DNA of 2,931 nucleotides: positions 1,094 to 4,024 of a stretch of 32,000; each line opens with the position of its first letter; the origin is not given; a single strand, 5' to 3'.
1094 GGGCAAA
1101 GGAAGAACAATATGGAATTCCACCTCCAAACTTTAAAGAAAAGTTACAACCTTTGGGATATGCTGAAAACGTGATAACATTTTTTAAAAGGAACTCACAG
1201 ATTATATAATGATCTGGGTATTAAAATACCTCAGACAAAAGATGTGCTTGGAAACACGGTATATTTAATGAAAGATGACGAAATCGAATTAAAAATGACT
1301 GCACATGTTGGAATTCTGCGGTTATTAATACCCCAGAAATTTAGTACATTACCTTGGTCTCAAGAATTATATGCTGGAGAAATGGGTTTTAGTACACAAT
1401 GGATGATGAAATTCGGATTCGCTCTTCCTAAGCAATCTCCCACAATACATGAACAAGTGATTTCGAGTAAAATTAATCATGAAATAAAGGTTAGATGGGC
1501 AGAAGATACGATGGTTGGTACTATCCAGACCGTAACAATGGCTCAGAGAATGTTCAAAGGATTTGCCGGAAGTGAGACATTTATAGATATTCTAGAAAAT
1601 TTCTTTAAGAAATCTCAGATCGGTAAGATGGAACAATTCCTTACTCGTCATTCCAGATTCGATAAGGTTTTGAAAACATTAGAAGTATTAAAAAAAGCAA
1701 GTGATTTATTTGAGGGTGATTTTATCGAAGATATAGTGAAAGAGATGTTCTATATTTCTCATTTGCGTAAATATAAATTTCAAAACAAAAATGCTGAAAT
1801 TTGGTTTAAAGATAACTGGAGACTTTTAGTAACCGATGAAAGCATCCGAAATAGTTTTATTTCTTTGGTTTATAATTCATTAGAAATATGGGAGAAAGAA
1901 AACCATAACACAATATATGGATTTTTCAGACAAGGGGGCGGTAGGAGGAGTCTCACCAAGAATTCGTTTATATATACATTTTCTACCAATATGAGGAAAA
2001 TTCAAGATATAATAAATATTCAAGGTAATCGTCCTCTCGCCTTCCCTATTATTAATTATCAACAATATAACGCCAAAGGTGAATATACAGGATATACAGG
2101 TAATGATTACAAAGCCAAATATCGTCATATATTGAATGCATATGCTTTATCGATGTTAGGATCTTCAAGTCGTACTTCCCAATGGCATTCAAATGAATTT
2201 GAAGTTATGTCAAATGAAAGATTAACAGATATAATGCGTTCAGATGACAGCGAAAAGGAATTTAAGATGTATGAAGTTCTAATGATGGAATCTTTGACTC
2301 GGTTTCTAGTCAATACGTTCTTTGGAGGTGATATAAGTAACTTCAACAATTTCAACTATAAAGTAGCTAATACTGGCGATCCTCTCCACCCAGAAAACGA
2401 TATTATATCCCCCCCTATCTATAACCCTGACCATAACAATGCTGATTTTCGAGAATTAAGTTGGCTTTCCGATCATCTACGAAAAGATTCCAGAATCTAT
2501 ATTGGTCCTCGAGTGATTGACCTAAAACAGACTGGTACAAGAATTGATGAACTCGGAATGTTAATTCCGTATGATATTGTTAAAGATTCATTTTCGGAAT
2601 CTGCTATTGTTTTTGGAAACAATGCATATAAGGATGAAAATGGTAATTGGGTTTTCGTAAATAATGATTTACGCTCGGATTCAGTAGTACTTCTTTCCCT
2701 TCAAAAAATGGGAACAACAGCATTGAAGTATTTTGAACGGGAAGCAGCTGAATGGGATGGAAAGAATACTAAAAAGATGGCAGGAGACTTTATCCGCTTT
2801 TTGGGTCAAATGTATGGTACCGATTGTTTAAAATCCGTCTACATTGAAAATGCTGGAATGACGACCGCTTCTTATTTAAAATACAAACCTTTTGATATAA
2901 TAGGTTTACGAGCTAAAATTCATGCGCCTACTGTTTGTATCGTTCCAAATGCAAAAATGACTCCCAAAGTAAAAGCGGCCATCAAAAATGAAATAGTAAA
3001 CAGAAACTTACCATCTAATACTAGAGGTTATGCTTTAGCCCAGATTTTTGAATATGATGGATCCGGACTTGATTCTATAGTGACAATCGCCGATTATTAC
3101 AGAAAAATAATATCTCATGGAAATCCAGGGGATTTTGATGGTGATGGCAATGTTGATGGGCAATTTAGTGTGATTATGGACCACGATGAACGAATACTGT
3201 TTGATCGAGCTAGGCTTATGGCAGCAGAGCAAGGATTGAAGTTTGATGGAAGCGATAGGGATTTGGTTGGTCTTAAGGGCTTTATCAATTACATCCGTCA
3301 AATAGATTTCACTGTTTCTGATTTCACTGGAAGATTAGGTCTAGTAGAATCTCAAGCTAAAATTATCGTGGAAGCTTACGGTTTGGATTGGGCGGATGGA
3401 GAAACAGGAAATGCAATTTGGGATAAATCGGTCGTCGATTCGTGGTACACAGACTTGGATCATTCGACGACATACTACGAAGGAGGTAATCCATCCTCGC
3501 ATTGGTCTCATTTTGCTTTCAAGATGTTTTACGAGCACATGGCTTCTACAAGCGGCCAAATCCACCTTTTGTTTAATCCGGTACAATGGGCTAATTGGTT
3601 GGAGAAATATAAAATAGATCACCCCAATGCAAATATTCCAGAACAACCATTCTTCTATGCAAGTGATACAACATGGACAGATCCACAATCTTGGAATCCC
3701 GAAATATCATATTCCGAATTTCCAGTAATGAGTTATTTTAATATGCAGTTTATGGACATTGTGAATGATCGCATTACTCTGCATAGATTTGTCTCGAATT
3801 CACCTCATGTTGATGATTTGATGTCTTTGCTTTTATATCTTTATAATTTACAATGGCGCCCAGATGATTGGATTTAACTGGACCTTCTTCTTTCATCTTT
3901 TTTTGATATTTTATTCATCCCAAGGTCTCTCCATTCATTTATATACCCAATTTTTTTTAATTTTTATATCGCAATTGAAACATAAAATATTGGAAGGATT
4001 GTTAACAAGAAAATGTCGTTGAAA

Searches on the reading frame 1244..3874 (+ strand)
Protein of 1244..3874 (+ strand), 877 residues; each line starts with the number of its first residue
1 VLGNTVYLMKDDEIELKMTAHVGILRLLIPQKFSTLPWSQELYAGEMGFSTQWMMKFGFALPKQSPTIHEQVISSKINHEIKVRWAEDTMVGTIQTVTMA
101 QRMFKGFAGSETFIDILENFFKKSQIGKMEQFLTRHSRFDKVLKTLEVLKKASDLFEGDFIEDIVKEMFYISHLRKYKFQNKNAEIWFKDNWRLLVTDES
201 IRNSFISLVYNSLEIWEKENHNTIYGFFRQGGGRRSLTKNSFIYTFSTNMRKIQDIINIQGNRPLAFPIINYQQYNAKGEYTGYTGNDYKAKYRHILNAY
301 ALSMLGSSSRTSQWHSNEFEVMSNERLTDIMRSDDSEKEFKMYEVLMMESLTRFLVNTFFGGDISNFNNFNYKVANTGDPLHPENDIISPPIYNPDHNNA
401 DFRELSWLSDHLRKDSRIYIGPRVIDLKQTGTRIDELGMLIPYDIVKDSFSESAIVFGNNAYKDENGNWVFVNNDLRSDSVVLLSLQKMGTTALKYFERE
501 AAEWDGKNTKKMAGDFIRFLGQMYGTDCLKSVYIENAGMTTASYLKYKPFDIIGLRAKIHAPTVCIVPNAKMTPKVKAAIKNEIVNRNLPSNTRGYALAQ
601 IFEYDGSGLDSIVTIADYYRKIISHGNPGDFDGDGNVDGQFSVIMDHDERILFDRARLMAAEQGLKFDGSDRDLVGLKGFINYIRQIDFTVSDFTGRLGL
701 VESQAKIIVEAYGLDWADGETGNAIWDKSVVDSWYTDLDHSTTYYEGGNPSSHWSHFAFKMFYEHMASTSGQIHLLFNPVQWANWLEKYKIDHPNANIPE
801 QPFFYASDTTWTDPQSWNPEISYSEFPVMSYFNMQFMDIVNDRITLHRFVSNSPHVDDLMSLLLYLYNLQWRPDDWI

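Call 3: search_protein_families(library=pfam, proteins=[window:1244-3874:+], max_evalue=1)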
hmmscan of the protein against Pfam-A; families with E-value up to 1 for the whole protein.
window:1244-3874:+ (877 aa): 0 families

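Call 4: search_protein_families(library=padloc, proteins=[window:1244-3874:+], max_evalue=1)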
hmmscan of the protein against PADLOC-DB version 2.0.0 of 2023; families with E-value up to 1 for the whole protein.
window:1244-3874:+ (877 aa): 0 families

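Call 6: search_protein_families(library=ncbifam, proteins=[window:1244-3874:+], max_evalue=1)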
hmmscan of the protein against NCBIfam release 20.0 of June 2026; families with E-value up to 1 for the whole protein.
window:1244-3874:+ (877 aa): 1 family
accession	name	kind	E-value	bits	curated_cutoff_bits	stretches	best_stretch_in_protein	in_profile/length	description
NF008611.1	PRK11588.1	equivalog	0.17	10.5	500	1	44-126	185-261/492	putative basic amino acid antiporter YfcC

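Call 7: search_protein_families(library=phrogs, proteins=[window:1244-3874:+], max_evalue=1)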
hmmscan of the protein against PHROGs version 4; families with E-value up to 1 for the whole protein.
window:1244-3874:+ (877 aa): 1 family
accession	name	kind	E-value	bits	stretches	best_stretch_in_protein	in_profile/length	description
phrog_25686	-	unknown function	0.17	12.9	0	598-631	13-46/65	-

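Call 8: search_solved_structures(query=window:1244-3874:+, max_evalue=10)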
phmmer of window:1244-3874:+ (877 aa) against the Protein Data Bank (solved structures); distinct sequences matched with E-value up to 10: 1.
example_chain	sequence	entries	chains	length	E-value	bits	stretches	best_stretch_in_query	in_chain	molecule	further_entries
1gcv_A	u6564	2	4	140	0.68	11.2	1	521-564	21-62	HEMOGLOBIN | PROTEIN (HEMOGLOBIN)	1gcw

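Call 10: find_homologous_proteins(query=window:1244-3874:+, max_evalue=0.001)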
Query window:1244-3874:+ (877 aa): 1 proteins with E <= 0.001 among 5918 candidates.
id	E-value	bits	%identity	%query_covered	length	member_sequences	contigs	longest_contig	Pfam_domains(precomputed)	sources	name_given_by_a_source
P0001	0.0e+0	2028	100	99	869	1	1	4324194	-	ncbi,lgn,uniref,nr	ncbi:hypothetical protein DSAG12_01244 [Promethearchaeum syntrophicum]|uniref:Uncharacterized protei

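Call 23: search_protein_representatives(protein=window:1244-3874:+)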
Query: 877 residues. Proteins with E-value up to 0.001 (for the whole library): 19; up to 1e-10: 13; up to 1e-30: 8. The best 19 are listed.
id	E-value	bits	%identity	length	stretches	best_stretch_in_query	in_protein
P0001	0.0e+00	2027.5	100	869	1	9-877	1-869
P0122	1.6e-76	274.7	61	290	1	601-871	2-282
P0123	2.4e-58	214.5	54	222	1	690-874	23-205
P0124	2.7e-51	191.3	55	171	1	256-426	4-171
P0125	1.8e-50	188.6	56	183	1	704-872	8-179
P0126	7.6e-38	146.7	31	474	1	329-767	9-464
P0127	9.8e-38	146.4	33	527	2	308-572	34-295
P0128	4.5e-37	144.2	27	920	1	56-838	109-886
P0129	7.2e-29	117.0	42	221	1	660-872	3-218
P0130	2.2e-18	82.3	29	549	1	349-779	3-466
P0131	1.8e-17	79.3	28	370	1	517-799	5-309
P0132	4.0e-17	78.2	29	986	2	321-575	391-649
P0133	1.0e-12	63.6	38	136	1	734-872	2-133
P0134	1.2e-10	56.7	41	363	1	470-579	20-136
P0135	4.8e-09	51.4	31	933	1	414-578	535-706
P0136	1.0e-07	47.1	34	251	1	639-845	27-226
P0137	4.3e-07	45.0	27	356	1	10-259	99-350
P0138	2.1e-06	42.7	28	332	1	621-836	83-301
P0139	1.2e-04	36.8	34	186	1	689-784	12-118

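Call 28: search_protein_families(library=pfam, alignment_id=A2, max_evalue=0.1)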
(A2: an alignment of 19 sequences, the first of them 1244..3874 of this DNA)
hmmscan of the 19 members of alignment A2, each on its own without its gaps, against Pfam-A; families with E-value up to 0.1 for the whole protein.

A. member 1, window:1244-3874:+ (877 aa): 0 families

B. families by the number of members that match (of 19 scanned): 10 families
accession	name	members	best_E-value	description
PF05250.16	UPF0193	1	0.0059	Uncharacterised protein family (UPF0193)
PF05226.16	CHASE2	1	0.0074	CHASE2 domain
PF10553.14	MSV199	1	0.025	MSV199 domain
PF16903.12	Capsid_N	1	0.041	Major capsid protein N-terminus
PF24850.1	CC_BshC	1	0.053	Bacillithiol biosynthesis BshC, C-terminal coiled-coil domain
PF24247.1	DUF7450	1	0.055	Repeat of unknown function (DUF7450)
PF06544.18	Prp3_C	1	0.076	Small nuclear ribonucleoprotein Prp3, C-terminal domain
PF20118.4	DUF6508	1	0.078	Family of unknown function (DUF6508)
PF01843.25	DIL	1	0.091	DIL domain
PF09726.14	Macoilin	1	0.099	Macoilin family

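Call 29: search_solved_structures(query=A2, max_evalue=10)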
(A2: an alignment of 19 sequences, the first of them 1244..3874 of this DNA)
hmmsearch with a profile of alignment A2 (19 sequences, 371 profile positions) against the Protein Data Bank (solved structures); distinct sequences matched with E-value up to 10: 5.
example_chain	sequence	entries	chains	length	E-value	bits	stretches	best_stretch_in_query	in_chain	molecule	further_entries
3bc1_A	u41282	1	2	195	0.061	15.7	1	169-230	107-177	Ras-related protein Rab-27A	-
6huf_A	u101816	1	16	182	0.16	14.3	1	168-230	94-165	Ras-related protein Rab-27A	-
9gvu_A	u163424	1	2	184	1.3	11.3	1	169-230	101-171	Ras-related protein Rab-27A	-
1vlm_A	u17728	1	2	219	1.6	11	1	44-74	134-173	SAM-dependent methyltransferase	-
3rpd_A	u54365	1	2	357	2.2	10.5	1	160-240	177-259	Methionine synthase (B12-independent)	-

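Call 35: find_encoding_contigs(protein=P0128, flank=10000)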
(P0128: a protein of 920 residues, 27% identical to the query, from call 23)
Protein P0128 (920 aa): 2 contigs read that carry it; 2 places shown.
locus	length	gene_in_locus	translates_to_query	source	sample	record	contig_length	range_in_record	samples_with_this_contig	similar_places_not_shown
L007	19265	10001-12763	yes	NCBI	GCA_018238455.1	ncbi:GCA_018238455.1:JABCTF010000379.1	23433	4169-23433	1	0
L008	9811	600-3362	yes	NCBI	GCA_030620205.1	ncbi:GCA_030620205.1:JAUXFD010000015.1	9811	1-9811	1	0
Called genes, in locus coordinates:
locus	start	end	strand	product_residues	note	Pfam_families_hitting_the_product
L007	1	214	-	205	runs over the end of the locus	PF01966:HD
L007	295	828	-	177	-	PF00025:Arf, PF09439:SRPRB (weak), PF00071:Ras, PF08477:Roc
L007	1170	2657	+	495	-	PF00478:IMPDH, PF00571:CBS, PF01070:FMN_dh (weak)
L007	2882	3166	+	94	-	-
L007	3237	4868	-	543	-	PF02142:MGS, PF01808:AICARFT_IMPCHas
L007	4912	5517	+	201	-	PF01812:5-FTHF_cyc-lig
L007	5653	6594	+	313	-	-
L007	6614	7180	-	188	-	-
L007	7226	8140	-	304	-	PF01261:AP_endonuc_2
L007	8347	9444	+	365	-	-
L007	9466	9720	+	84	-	-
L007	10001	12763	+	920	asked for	-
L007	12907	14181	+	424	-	PF23598:LRR_14 (weak), PF12799:LRR_4 (faint)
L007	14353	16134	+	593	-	-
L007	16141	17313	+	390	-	PF12802:MarR_2 (faint), PF24266:HTH_HVO_0163_N (faint)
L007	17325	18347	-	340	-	PF02517:Rce1-like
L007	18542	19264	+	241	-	?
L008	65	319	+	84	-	-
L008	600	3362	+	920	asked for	-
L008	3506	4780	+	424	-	PF23598:LRR_14 (weak), PF12799:LRR_4 (faint)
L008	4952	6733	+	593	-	-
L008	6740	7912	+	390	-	PF12802:MarR_2 (faint)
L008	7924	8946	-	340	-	PF02517:Rce1-like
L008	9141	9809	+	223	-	?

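Call 36: find_encoding_contigs(protein=P0132, flank=10000)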
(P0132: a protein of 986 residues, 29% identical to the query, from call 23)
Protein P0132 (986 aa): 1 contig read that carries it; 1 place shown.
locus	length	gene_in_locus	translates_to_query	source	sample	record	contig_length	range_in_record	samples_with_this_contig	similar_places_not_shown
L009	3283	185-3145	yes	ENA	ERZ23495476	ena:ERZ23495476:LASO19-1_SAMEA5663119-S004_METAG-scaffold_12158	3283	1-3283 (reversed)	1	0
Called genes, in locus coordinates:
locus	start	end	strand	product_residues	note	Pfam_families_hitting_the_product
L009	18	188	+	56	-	-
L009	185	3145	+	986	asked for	-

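Call 37: find_encoding_contigs(protein=P0135, flank=10000)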
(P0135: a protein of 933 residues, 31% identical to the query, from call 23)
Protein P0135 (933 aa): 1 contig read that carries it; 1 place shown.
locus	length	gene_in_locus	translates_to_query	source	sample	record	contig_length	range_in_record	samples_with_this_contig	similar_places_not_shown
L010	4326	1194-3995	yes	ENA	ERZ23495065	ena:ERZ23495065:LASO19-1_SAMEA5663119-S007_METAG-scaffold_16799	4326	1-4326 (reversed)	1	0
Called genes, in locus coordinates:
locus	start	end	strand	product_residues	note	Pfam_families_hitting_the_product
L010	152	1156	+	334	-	-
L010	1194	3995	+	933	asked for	-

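Call 39: predict_structure(alignment_id=A2)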
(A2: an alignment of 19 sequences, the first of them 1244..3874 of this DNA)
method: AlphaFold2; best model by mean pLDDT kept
length: 877 residues; sequences in the alignment: 19
mean_pLDDT: 52.7   pTM: 0.47
mean pLDDT of the five models: 52.7, 52.1, 50.9, 50.9, 50.8
residues with pLDDT >= 90: 63; 70-90: 168; 50-70: 157; < 50: 489
segments of 3 or more residues with pLDDT < 50: 1-78, 102-286, 306-318, 371-400, 402-458, 499-511, 629-636, 768-782, 793-877
pLDDT, mean of each block of 10 residues (from residue 1): 29 31 25 28 25 22 31 41 57 57 41 43 36 30 38 37 40 35 39 35 41 43 41 36 42 33 29 33 45 72 52 44 71 58 62 60 51 42 33 41 41 32 29 30 30 45 75 61 65 57 42 70 78 82 81 80 89 87 67 66 74 89 70 52 90 88 78 82 92 84 95 93 87 90 62 75 57 41 53 47 34 34 37 39 33 36 35 32
secondary structure, 60 per line:
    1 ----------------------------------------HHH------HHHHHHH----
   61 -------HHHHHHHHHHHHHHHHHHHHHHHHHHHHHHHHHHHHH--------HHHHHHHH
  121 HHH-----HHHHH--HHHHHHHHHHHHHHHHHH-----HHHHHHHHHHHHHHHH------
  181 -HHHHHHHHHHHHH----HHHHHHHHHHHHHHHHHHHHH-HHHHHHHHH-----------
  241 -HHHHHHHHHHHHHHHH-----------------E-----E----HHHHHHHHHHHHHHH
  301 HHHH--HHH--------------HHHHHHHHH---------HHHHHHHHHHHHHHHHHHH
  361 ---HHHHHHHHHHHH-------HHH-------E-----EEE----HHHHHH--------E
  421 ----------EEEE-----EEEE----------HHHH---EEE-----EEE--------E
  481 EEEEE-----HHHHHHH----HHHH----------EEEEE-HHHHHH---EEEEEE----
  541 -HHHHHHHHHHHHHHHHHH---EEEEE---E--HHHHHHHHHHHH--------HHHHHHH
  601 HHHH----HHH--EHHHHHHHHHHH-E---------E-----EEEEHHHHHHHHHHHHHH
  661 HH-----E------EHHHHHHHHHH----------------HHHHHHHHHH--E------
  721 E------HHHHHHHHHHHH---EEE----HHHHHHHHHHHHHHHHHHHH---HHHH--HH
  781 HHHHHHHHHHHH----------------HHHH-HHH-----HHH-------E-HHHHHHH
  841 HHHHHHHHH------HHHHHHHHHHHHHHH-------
elements in order (helices of 4 or more, strands of 3 or more residues): H50-56 H68-104 H113-123 H129-133 H136-153 H159-174 H182-194 H199-219 H221-229 H242-257 H286-304 H324-332 H342-360 H364-375 E399-401 H406-411 E431-434 E440-443 H454-457 E461-463 E469-471 E480-485 H491-497 H502-505 E516-520 H522-527 E531-536 H542-559 E563-567 H574-585 H594-604 H615-625 E643-646 H647-662 H676-685 H702-711 H728-739 E743-745 H750-769 H773-776 H779-792 H809-812 H834-849 H856-870

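Call 40: find_encoding_contigs(protein=P0137, flank=10000)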
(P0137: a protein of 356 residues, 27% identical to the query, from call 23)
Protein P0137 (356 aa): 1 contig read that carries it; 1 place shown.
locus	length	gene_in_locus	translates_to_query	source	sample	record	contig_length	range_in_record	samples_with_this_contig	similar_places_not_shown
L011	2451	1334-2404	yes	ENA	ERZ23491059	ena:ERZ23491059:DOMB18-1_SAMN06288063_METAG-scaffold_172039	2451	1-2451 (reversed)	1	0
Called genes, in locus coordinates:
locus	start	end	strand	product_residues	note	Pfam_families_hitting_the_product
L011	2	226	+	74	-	?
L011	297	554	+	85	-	PF09189:MoaD_arch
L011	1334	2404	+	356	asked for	-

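Call 41: find_encoding_contigs(protein=P0127, flank=10000)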
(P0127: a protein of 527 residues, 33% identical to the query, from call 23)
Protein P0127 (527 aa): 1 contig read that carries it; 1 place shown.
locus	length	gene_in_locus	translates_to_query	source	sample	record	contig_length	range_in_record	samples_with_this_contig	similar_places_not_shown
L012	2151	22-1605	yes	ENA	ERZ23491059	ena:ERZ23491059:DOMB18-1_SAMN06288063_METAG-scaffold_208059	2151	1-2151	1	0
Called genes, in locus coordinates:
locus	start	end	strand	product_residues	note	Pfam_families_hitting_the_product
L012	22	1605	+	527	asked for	-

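Call 46: fold_search(model_id=the predicted structure, library=pdb)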
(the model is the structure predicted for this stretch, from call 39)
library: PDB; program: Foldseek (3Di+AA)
matches with E <= 10: 66; with E <= 0.001: 0
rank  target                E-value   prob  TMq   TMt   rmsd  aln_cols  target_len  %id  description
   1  6rth_B                1.4e+00  0.02  0.06  0.08  24.0       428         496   12  Crystal structure of the ligand-free glycosyltransferase domain from the YGT toxin (released 2020-03-18)
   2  5lm1_A                2.4e+00  0.06  0.06  0.13  40.6       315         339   12  Crystal Structure of HD-PTP phosphatase in complex with UBAP1 (released 2016-11-30)
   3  8ses_A                2.5e+00  0.01  0.08  0.03  37.5       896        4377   11  Cryo-EM Structure of RyR1 + Adenine (released 2023-05-24)
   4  8i4v_B                2.6e+00  0.07  0.07  0.17  32.6       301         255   12  Cryo-EM structure of 5-subunit Smc5/6 arm region (released 2024-06-26)
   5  7nyw_B                2.9e+00  0.04  0.06  0.06  36.0       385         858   10  Cryo-EM structure of the MukBEF-MatP-DNA head module (released 2021-07-07)
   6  6ps8                  3.2e+00  0.01  0.06  0.08  21.7       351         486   10  XFEL MT1R structure by ligand exchange from agomelatine to 2-phenylmelatonin. (released 2019-11-13)
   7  4m6w_B                3.3e+00  0.08  0.08  0.29  20.9       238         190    9  Crystal structure of the C-terminal segment of FANCM in complex with FAAP24 (released 2013-10-02)
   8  7z8t_D                3.3e+00  0.03  0.08  0.07  19.8       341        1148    9  CAND1-SCF-SKP2 CAND1 engaged SCF rocked (released 2023-04-19)
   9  8dd7_B                3.5e+00  0.03  0.07  0.07  22.8       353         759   10  The Cryo-EM structure of Drosophila Cryptochrome in complex with Timeless (released 2023-02-15)
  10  9hjo_D                3.6e+00  0.08  0.08  0.28  22.6       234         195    9  FANCM-FAAP24-dsDNA complex (released 2025-06-11)
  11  3b98_A                3.6e+00  0.01  0.05  0.09  25.9       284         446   10  Crystal structure of zebrafish prostacyclin synthase (cytochrome P450 8A1) (released 2007-11-20)
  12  9jd6                  3.6e+00  0.01  0.05  0.07  21.8       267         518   13  Cryo-EM structure of human TauT in presence of Piperidine-4-sulfonate, determined in an inward-facing occluded conformat (released 2025-03-19)
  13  2efl                  3.8e+00  0.05  0.06  0.16  41.4       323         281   13  Crystal structure of the EFC domain of formin-binding protein 17 (released 2007-05-29)
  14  8i4v_A                3.8e+00  0.03  0.05  0.12  38.8       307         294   12  Cryo-EM structure of 5-subunit Smc5/6 arm region (released 2024-06-26)
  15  8jgr                  3.8e+00  0.01  0.05  0.08  22.2       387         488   11  Crystal structure of Deinococcus radiodurans exopolyphosphatase in the presence of Pi (released 2024-05-15)
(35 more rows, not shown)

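Call 63: fold_search(model_id=the predicted structure, library=viral)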
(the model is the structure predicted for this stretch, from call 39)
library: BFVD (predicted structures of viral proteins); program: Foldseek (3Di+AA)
matches with E <= 10: 80; with E <= 0.001: 0
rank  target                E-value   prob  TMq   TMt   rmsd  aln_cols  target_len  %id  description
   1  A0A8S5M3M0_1          4.8e-01  0.10  0.13  0.14  34.0       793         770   10  Minor tail protein [Siphoviridae sp. ctz7e2]
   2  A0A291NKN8            5.5e-01  0.11  0.06  0.05  42.4       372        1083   12  Tail fiber protein [Salmonella phage SP01]
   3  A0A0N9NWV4            5.5e-01  0.07  0.05  0.05  53.2       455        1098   10  (no name in the UniProt tables at hand)
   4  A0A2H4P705            7.3e-01  0.05  0.07  0.08  51.9       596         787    9  GDSL-like lipase [Pseudomonas phage nickie]
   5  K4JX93                8.8e-01  0.08  0.08  0.14  33.9       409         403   10  Uncharacterized protein [Abalone herpesvirus (isolate Abalone/Australia/Victoria/2009)]
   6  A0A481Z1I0            1.3e+00  0.06  0.06  0.05  41.0       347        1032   10  Uncharacterized protein [Mimivirus LCMiAC02]
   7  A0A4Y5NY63            1.7e+00  0.06  0.06  0.13  52.4       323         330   12  (no name in the UniProt tables at hand)
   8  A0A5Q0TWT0            1.7e+00  0.05  0.05  0.13  35.2       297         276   13  Uncharacterized protein [uncultured virus]
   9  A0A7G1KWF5            1.7e+00  0.03  0.04  0.07  69.2       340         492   12  (no name in the UniProt tables at hand)
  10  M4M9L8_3              1.8e+00  0.02  0.08  0.08  32.3       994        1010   10  (no name in the UniProt tables at hand)
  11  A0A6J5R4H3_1          1.9e+00  0.04  0.05  0.05  25.4       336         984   11  Uncharacterized protein [uncultured Caudovirales phage]
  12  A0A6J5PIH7            2.0e+00  0.03  0.05  0.08  41.8       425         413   10  Uncharacterized protein [uncultured Caudovirales phage]
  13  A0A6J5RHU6            2.1e+00  0.03  0.04  0.05  70.6       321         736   15  ABC_ATPase domain containing protein [uncultured Caudovirales phage]
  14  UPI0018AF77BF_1       2.1e+00  0.02  0.07  0.07  31.8       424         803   11  (no name look-up for this kind of identifier)
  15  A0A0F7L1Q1            2.8e+00  0.05  0.06  0.09  38.8       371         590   13  Rad50/SbcC-type AAA domain-containing protein [uncultured marine virus]
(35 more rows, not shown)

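Call 75: search_protein_families(library=padloc, alignment_id=A2, max_evalue=0.01)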
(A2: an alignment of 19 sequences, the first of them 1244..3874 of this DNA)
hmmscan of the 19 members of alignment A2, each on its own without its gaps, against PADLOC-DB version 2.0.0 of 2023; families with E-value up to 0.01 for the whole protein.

A. member 1, window:1244-3874:+ (877 aa): 0 families

B. families by the number of members that match (of 19 scanned): 0 families
